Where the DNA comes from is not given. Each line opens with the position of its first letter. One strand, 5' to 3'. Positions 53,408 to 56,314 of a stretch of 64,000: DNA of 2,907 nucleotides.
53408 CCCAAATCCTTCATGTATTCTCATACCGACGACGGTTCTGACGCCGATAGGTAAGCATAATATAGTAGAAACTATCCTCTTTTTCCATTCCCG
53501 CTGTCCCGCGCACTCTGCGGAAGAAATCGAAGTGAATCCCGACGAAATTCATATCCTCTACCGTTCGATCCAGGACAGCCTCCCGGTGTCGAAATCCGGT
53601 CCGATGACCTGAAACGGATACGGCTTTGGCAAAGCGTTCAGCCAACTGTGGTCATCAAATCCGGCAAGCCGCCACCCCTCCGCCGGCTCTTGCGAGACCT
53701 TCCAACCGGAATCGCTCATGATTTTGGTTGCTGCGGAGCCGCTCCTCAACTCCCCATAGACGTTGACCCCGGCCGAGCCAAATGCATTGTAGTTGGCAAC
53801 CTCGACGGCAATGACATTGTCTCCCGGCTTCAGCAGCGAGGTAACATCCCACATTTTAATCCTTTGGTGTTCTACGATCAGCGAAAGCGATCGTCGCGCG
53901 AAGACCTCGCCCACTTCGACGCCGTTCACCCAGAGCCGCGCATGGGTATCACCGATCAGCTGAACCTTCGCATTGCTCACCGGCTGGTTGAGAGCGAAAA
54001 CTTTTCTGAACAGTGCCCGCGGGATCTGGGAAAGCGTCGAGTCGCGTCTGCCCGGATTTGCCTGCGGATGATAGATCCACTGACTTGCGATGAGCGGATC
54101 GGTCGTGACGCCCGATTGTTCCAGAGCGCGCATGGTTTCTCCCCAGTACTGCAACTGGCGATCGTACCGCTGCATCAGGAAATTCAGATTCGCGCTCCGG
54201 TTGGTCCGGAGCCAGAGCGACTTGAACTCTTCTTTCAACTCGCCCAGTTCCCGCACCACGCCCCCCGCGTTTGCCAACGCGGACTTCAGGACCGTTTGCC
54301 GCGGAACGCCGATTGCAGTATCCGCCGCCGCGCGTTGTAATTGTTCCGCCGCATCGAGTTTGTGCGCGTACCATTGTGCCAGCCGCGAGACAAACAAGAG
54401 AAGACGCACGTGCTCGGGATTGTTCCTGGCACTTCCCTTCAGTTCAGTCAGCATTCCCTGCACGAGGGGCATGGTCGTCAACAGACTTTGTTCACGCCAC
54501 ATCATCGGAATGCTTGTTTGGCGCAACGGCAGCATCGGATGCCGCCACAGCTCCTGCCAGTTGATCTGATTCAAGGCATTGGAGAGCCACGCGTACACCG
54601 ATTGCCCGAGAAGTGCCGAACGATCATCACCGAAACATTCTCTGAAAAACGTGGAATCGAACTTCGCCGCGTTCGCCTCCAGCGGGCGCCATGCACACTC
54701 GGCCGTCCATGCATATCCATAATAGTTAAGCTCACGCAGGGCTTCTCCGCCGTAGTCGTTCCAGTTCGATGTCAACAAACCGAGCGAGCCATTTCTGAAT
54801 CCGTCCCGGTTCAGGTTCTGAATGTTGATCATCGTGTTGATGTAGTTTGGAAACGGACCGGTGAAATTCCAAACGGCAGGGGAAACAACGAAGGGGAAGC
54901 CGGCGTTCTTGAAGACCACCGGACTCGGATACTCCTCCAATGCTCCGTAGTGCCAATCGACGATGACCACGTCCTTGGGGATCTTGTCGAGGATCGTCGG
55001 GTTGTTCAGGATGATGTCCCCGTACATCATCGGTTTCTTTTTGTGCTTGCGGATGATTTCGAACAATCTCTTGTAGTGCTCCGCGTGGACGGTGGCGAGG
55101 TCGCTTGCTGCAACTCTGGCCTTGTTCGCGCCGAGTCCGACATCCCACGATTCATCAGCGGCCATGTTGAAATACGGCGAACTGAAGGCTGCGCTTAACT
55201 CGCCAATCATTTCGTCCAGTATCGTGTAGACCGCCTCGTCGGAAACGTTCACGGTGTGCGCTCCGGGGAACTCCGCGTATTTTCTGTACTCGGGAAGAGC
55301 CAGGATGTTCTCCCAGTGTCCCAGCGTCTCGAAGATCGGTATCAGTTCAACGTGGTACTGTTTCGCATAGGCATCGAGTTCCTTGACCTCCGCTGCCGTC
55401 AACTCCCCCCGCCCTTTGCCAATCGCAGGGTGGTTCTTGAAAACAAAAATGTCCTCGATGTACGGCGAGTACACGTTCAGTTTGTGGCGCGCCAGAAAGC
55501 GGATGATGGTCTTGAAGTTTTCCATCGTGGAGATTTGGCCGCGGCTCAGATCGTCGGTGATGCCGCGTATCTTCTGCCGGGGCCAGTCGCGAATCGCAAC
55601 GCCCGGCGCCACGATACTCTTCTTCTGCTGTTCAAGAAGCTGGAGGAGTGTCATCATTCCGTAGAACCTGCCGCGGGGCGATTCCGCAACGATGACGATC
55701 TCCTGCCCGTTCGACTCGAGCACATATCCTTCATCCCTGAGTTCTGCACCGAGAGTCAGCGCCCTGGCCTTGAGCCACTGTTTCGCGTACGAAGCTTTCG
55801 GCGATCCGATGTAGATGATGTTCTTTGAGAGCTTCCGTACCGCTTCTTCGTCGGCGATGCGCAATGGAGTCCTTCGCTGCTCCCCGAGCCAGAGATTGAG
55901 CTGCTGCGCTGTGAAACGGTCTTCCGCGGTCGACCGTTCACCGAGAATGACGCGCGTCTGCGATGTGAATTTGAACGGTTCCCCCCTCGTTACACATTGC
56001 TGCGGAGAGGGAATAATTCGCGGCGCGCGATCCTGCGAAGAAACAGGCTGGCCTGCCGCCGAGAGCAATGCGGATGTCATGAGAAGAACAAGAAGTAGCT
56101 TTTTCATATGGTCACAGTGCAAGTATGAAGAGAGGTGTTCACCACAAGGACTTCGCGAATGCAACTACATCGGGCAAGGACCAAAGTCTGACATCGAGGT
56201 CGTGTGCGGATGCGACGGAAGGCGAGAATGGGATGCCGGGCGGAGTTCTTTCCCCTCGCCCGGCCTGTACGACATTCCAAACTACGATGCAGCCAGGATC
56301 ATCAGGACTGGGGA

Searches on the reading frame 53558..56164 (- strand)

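Call 89: search_protein_families(library=pfam, proteins=[window:53558-56164:-], max_evalue=0.001)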
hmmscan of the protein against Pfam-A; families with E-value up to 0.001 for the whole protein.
window:53558-56164:- (868 aa): 4 families
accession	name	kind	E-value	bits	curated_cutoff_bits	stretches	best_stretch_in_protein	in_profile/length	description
PF02838.20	Glyco_hydro_20b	-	7.2e-21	75.7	26.1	1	48-194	2-124/124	Glycosyl hydrolase family 20, domain 2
PF00728.28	Glyco_hydro_20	-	5e-12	46.3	22.3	1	200-429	4-261/348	Glycosyl hydrolase family 20, catalytic domain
PF08531.16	Bac_rhamnosid_N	-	1e-05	25.8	25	1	739-792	13-66/172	Alpha-L-rhamnosidase N-terminal domain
PF03648.19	Glyco_hydro_67N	-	0.00017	22.3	24.3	1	112-170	59-117/120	Glycosyl hydrolase family 67 N-terminus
